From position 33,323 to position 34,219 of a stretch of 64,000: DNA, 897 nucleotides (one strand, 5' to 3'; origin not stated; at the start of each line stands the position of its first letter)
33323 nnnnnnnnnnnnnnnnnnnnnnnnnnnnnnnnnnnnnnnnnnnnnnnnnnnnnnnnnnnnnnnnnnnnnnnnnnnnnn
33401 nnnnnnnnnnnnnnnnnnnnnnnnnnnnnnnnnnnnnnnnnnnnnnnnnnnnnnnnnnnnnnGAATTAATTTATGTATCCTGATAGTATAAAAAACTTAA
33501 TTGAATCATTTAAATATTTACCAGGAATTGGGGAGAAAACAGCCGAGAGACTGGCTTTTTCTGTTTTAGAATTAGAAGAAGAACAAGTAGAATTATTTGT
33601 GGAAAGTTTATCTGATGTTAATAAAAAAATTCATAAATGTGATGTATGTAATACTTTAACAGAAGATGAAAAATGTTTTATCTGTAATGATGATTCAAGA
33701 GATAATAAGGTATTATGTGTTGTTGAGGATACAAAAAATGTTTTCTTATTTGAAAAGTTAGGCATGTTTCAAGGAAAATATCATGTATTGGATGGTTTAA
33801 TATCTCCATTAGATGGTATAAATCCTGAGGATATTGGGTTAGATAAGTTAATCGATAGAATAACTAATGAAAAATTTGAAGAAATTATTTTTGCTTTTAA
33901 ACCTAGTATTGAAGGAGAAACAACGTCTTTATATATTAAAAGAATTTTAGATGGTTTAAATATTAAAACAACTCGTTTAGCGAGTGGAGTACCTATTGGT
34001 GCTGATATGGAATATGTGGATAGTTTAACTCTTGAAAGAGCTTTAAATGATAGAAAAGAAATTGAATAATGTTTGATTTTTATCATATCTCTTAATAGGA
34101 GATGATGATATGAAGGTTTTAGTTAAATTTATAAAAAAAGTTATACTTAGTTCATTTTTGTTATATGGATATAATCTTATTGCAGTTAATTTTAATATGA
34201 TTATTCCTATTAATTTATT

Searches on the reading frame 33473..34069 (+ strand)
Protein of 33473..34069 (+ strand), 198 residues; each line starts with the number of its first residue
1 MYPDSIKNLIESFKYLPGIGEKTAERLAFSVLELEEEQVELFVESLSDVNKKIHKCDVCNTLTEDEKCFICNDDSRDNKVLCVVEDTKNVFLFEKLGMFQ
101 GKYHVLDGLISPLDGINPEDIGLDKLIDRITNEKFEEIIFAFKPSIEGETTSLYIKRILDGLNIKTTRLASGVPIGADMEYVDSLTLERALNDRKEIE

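Call 48: search_protein_families(library=pfam, proteins=[window:33473-34069:+], max_evalue=0.00001)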
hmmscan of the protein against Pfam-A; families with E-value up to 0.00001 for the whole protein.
window:33473-34069:+ (198 aa): 3 families
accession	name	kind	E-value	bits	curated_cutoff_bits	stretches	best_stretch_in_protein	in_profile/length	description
PF13662.12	Toprim_4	-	8e-19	68.1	25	1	80-170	2-85/85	Toprim domain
PF21176.3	RecR_HhH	-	2.4e-12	46.9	27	1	6-48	1-43/45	RecR, helix-hairpin-helix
PF21175.2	RecR_C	-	8.3e-10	38.3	22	1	172-195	1-24/24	RecR, C-terminal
